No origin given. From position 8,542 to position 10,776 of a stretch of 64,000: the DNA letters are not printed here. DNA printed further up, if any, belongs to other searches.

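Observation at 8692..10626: Secreted protein with an agmatine-deiminase/PPAD-type catalytic domain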

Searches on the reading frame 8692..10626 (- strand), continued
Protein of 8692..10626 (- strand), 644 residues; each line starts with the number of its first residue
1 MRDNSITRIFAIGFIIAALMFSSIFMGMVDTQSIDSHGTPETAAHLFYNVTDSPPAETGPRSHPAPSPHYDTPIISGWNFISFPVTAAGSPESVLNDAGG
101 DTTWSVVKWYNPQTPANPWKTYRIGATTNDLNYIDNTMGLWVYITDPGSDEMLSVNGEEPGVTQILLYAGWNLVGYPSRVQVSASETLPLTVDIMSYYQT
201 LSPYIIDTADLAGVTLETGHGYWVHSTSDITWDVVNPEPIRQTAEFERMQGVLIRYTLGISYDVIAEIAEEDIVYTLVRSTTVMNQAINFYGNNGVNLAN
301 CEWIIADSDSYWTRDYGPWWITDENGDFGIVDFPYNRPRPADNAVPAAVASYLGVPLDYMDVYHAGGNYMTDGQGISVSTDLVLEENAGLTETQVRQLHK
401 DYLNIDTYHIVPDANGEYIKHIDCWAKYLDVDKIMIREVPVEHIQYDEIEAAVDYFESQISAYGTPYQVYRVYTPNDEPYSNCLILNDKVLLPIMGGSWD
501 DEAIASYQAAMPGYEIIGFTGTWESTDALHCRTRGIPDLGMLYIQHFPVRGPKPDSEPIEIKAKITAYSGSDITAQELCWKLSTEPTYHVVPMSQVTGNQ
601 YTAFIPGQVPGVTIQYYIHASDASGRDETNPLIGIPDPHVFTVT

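Call 8: find_encoding_contigs(protein=window:8692-10626:-, flank=10000, max_places=6)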
Protein window:8692-10626:- (644 aa): 6 contigs read that carry it; 4 places shown.
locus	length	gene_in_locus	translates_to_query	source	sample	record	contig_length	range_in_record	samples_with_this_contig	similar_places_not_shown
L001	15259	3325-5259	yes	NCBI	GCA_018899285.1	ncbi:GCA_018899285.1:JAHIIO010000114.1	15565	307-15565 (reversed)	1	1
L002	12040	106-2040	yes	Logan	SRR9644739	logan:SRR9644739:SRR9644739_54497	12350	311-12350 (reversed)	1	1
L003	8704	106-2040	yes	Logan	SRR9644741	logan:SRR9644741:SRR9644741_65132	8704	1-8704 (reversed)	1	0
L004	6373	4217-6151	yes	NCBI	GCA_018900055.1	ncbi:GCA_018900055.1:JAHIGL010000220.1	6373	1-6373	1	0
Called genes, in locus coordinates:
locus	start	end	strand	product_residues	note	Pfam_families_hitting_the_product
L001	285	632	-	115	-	PF12973:Cupin_7, PF02311:AraC_binding, PF07883:Cupin_2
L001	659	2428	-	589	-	PF04068:Fer4_RLI, PF00037:Fer4, PF02463:SMC_N (faint), PF00005:ABC_tran, PF13304:AAA_21 (faint), PF00005:ABC_tran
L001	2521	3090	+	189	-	-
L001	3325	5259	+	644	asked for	PF04371:PAD_porph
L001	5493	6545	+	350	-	-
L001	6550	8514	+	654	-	-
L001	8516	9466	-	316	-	PF03144:GTP_EFTU_D2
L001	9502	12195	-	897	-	PF00932:LTD, PF13091:PLDc_2, PF00801:PKD (weak), PF18911:PKD_4 (weak)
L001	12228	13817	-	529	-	PF01970:TctA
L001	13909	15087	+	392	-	PF00239:Resolvase, PF07508:Recombinase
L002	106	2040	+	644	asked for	PF04371:PAD_porph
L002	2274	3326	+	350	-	-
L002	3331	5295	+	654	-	-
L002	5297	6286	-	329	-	PF03144:GTP_EFTU_D2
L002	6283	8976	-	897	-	PF00932:LTD, PF13091:PLDc_2, PF00801:PKD (weak), PF18911:PKD_4 (weak)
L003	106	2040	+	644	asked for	PF04371:PAD_porph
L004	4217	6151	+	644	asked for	PF04371:PAD_porph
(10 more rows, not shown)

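Call 23: search_protein_families(library=pfam, proteins=[P0008, P0010, P0011, P0012, P0016, P0018, P0017, P0035, P0084], max_evalue=0.01)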
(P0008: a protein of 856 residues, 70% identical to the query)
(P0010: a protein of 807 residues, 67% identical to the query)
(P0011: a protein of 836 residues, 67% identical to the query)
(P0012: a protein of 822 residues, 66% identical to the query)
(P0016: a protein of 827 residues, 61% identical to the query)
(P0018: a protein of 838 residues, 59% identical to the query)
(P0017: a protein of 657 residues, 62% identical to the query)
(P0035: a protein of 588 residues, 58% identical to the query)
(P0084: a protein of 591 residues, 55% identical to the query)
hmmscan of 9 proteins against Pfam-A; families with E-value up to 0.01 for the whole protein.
P0008 (856 aa): 2 families
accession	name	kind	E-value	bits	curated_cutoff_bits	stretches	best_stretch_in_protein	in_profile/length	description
PF04371.20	PAD_porph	-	2.1e-26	93.4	25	1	456-732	4-302/321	Porphyromonas-type peptidyl-arginine deiminase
PF20773.4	InhA-like_MAM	-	5.8e-06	26.4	26.9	1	136-272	36-162/191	Immune inhibitor A-like, MAM domain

P0010 (807 aa): 1 family
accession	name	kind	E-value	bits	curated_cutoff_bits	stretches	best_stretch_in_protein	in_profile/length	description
PF04371.20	PAD_porph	-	2e-22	80.3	25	1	438-698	53-319/321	Porphyromonas-type peptidyl-arginine deiminase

P0011 (836 aa): 2 families
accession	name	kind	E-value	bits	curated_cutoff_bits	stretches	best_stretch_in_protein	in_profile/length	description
PF04371.20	PAD_porph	-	4.6e-29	102.1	25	1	452-729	37-321/321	Porphyromonas-type peptidyl-arginine deiminase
PF20773.4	InhA-like_MAM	-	0.00028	20.9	26.9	1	139-251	60-163/191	Immune inhibitor A-like, MAM domain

P0012 (822 aa): 1 family
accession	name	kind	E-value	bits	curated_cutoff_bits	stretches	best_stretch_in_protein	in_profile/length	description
PF04371.20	PAD_porph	-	4.5e-26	92.3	25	1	440-710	37-316/321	Porphyromonas-type peptidyl-arginine deiminase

P0016 (827 aa): 2 families
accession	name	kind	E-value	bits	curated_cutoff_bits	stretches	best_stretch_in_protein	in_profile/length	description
PF04371.20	PAD_porph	-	1.5e-25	90.6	25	1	446-714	37-315/321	Porphyromonas-type peptidyl-arginine deiminase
PF20773.4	InhA-like_MAM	-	2e-05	24.6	26.9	1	125-244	54-163/191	Immune inhibitor A-like, MAM domain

P0018 (838 aa): 2 families
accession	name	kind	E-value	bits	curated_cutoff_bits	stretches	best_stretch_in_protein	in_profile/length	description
PF04371.20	PAD_porph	-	4.7e-23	82.3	25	1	452-710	37-302/321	Porphyromonas-type peptidyl-arginine deiminase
PF20773.4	InhA-like_MAM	-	0.00049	20.1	26.9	1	139-249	61-162/191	Immune inhibitor A-like, MAM domain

P0017 (657 aa): 2 families
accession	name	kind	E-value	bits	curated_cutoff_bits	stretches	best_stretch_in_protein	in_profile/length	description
PF04371.20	PAD_porph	-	5.4e-25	88.7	25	1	272-550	37-321/321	Porphyromonas-type peptidyl-arginine deiminase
PF20773.4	InhA-like_MAM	-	0.0008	19.4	26.9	1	21-72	114-164/191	Immune inhibitor A-like, MAM domain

P0035 (588 aa): 4 families
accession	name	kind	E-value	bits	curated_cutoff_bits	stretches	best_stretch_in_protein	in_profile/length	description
PF04371.20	PAD_porph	-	5.5e-30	105.1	25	1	55-333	4-304/321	Porphyromonas-type peptidyl-arginine deiminase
PF00801.26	PKD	-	5.2e-09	36.4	23.5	1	477-540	12-67/80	PKD domain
PF18911.6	PKD_4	-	6.7e-08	32.9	27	1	471-547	9-77/85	PKD domain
PF00394.28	Cu-oxidase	-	0.0083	16.7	21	0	399-439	102-138/157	Multicopper oxidase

P0084 (591 aa): 3 families
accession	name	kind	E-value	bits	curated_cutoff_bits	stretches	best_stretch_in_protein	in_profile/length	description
PF04371.20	PAD_porph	-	1.1e-33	117.2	25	1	52-344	2-318/321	Porphyromonas-type peptidyl-arginine deiminase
PF18911.6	PKD_4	-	3e-05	24.4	27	1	484-553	23-82/85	PKD domain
PF00801.26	PKD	-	5.4e-05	23.6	23.5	1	487-548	23-75/80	PKD domain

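Call 42: find_encoding_contigs(protein=P0012, flank=10000, max_places=2)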
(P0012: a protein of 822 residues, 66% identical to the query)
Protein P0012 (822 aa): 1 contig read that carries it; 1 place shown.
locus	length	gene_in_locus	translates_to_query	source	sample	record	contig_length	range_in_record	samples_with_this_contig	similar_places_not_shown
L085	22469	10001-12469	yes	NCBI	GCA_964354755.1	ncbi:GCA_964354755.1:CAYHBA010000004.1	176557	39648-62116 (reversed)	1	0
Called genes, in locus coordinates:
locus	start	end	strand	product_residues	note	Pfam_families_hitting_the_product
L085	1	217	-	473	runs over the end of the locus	PF01145:Band_7, PF15975:Flot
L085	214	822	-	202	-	-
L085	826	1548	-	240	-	PF18912:DZR_2 (faint), PF13240:Zn_Ribbon_1 (faint), PF13248:Zn_ribbon_3 (faint), PF12773:DZR (weak)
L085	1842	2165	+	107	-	-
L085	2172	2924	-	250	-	PF13248:Zn_ribbon_3 (weak), PF00160:Pro_isomerase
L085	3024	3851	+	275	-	PF00795:CN_hydrolase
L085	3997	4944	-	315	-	PF01061:ABC2_membrane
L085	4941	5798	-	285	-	PF01061:ABC2_membrane, PF12698:ABC2_membrane_3 (weak)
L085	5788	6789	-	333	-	PF00005:ABC_tran, PF13304:AAA_21 (weak), PF13732:DrrA1-3_C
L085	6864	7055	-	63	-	PF00833:Ribosomal_S17e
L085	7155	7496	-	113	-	PF12973:Cupin_7, PF02311:AraC_binding, PF07883:Cupin_2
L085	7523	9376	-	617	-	PF04068:Fer4_RLI, PF13187:Fer4_9 (faint), PF00037:Fer4, PF12837:Fer4_6 (weak), PF02463:SMC_N (faint), PF00005:ABC_tran, PF13304:AAA_21 (faint), PF00005:ABC_tran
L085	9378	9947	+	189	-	-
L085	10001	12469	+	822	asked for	PF04371:PAD_porph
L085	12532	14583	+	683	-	PF13205:Big_5 (weak)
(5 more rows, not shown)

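Call 57: search_protein_families(library=pfam, proteins=[P0101], max_evalue=10)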
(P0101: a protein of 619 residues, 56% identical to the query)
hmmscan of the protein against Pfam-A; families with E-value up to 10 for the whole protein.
P0101 (619 aa): 2 families
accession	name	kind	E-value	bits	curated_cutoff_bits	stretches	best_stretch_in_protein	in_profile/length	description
PF04371.20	PAD_porph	-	4.4e-32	112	25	1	43-332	1-315/321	Porphyromonas-type peptidyl-arginine deiminase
PF11896.14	GlgE_dom_N_S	-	0.38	11.5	25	1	363-420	29-86/179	Alpha-1,4-glucan:maltose-1-phosphate maltosyltransferase, domain N/S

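Call 59: predict_structure(alignment_id=A2)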
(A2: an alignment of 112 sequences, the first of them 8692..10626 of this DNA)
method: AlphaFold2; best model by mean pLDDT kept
length: 644 residues; sequences in the alignment: 112
mean_pLDDT: 90.9   pTM: 0.82
mean pLDDT of the five models: 90.9, 90.5, 90.1, 90.0, 90.0
residues with pLDDT >= 90: 533; 70-90: 56; 50-70: 10; < 50: 45
segments of 3 or more residues with pLDDT < 50: 1-3, 25-66
pLDDT, mean of each block of 10 residues (from residue 1): 58 82 47 33 31 37 55 94 92 89 97 96 97 96 96 91 94 93 96 92 87 95 97 91 97 97 98 98 98 98 98 96 95 95 98 98 96 98 98 98 97 90 97 98 98 98 97 97 98 98 98 98 95 98 96 95 96 98 98 93 98 98 98 96 97
secondary structure, 60 per line:
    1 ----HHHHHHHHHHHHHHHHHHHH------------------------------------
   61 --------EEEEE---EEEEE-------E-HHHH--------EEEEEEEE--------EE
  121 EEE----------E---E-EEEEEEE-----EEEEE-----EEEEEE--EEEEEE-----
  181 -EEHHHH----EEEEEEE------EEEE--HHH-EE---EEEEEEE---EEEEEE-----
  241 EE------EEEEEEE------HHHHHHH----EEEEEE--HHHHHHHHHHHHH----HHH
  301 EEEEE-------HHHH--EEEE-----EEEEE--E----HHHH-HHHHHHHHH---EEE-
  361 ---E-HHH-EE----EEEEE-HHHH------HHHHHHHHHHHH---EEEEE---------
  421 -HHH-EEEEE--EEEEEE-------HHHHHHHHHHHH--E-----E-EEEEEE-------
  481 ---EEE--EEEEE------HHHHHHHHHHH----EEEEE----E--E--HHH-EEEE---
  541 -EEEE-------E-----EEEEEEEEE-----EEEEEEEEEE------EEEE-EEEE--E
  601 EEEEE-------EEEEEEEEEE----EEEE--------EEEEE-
elements in order: H5-24 E69-73 E77-81 H91-94 E103-110 E119-123 E140-146 E152-156 E162-167 E170-175 H184-187 E192-198 E205-208 E220-226 E230-235 E249-255 H262-268 E273-278 H281-293 E301-305 H313-316 E319-322 E328-332 H340-343 H345-353 E357-359 E376-380 H382-385 H392-403 E407-411 E426-430 E433-438 H446-457 E468-473 E484-486 E489-493 H500-510 E515-519 E534-537 E542-545 E559-567 E573-582 E589-592 E594-597 E600-605 E613-622 E627-630 E639-643

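Call 62: fold_search(model_id=the predicted structure, library=pdb)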
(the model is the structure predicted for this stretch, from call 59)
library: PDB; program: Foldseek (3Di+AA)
matches with E <= 10: 1935; with E <= 0.001: 64
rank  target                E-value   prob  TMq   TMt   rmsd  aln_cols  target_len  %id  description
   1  6i0x_B                7.2e-57  1.00  0.62  0.94   1.4       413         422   43  Porphyromonas gingivalis peptidylarginine deminase (PPAD) mutant G231N/E232T/N235D in complex with Cl-amidine. (released 2019-01-23)
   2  4ytb                  7.6e-57  1.00  0.62  0.94   1.4       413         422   43  Crystal structure of Porphyromonas gingivalis peptidylarginine deiminase (PPAD) in complex with dipeptide Asp-Gln. (released 2015-07-01)
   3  5ak7                  9.6e-57  1.00  0.62  0.95   2.4       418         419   43  Structure of wt Porphyromonas gingivalis peptidylarginine deiminase (released 2015-07-22)
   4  6i0x_A                1.7e-56  1.00  0.62  0.95   1.3       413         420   43  Porphyromonas gingivalis peptidylarginine deminase (PPAD) mutant G231N/E232T/N235D in complex with Cl-amidine. (released 2019-01-23)
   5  4ytg                  5.8e-56  1.00  0.61  0.94   1.3       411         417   43  Crystal structure of Porphyromonas gingivalis peptidylarginine deiminase (PPAD) mutant C351A in complex with dipeptide M (released 2015-07-01)
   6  5ak8                  8.2e-56  1.00  0.62  0.95   2.4       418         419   43  Structure of C351A mutant of Porphyromonas gingivalis peptidylarginine deiminase (released 2015-07-22)
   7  4yt9                  2.6e-54  1.00  0.61  0.93   1.7       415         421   43  Crystal structure of Porphyromonas gingivalis peptidylarginine deiminase (PPAD) substrate-unbound. (released 2015-07-15)
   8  1xkn                  1.4e-21  1.00  0.44  0.77   3.0       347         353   19  Crystal Structure of the Putative Peptidyl-arginine Deiminase from Chlorobium tepidum, NESG Target CtR21 (released 2004-11-16)
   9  1zbr_A                9.3e-21  1.00  0.42  0.77   3.0       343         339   20  Crystal Structure of the Putative Arginine Deiminase from Porphyromonas gingivalis, Northeast Structural Genomics Targ (released 2005-04-19)
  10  6nib                  1.9e-20  1.00  0.42  0.77   3.3       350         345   20  Crystal Structure of Medicago truncatula Agmatine Iminohydrolase (Deiminase) (released 2019-03-20)
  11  2cmu                  5.1e-20  1.00  0.41  0.78   3.4       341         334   22  Crystal structure of a putative peptidyl-arginine deiminase (released 2006-05-24)
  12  3hvm                  6.7e-20  1.00  0.41  0.77   3.5       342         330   23  Agmatine Deiminase from Helicobacter pylori (released 2010-01-19)
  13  2ewo_A                1.0e-19  1.00  0.43  0.74   2.7       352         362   24  X-ray structure of putative agmatine deiminase Q8DW17, Northeast Structural Genomics target SmR6. (released 2005-12-06)
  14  6nic_C                1.6e-19  1.00  0.42  0.74   3.4       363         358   20  Crystal Structure of Medicago truncatula Agmatine Iminohydrolase (Deiminase) in Complex with 6-aminohexanamide (released 2019-03-20)
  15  2ewo_H                1.8e-19  1.00  0.43  0.74   2.5       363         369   23  X-ray structure of putative agmatine deiminase Q8DW17, Northeast Structural Genomics target SmR6. (released 2005-12-06)
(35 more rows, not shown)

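Call 63: find_encoding_contigs(protein=P0119, flank=10000, max_places=2)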
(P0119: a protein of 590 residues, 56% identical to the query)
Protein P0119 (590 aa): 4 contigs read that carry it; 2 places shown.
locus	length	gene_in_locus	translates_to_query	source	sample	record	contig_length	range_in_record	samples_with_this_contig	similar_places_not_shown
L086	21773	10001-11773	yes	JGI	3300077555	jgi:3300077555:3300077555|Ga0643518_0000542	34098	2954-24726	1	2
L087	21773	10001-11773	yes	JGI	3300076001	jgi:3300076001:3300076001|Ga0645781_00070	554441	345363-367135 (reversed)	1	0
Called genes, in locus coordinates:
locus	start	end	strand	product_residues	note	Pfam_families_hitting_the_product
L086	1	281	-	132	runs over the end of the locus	PF02661:Fic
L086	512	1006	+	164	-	-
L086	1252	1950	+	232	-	-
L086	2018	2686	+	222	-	PF00730:HhH-GPD, PF00633:HHH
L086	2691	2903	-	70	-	-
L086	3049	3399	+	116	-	PF07381:EarA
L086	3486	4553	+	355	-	PF06849:DUF1246, PF06973:DUF1297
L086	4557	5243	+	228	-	PF03587:EMG1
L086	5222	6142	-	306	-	PF02729:OTCace_N, PF00185:OTCace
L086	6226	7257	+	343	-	PF00752:XPG_N, PF00867:XPG_I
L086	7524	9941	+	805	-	PF08126:Propeptide_C25, PF01364:Peptidase_C25, PF03785:Peptidase_C25_C (weak), PF00801:PKD, PF18911:PKD_4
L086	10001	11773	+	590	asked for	PF04371:PAD_porph, PF18911:PKD_4 (weak), PF00801:PKD (weak)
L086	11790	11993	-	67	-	PF14192:DUF4314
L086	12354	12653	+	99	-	PF18765:Polbeta, PF01909:NTP_transf_2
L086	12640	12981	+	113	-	PF01934:HepT-like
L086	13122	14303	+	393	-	PF13229:Beta_helix (weak), PF05048:NosD, PF13229:Beta_helix, PF05048:NosD, PF13229:Beta_helix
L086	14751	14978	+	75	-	PF24434:DUF7557 (weak)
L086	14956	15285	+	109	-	PF02452:PemK_toxin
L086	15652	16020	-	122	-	PF01850:PIN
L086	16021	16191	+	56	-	-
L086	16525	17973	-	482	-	PF01546:Peptidase_M20, PF07687:M20_dimer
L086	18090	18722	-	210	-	-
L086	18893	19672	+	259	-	PF01791:DeoC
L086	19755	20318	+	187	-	PF04011:LemA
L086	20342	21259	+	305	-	PF01435:Peptidase_M48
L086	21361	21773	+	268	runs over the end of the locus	-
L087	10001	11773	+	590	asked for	PF04371:PAD_porph, PF18911:PKD_4 (weak), PF00801:PKD (weak)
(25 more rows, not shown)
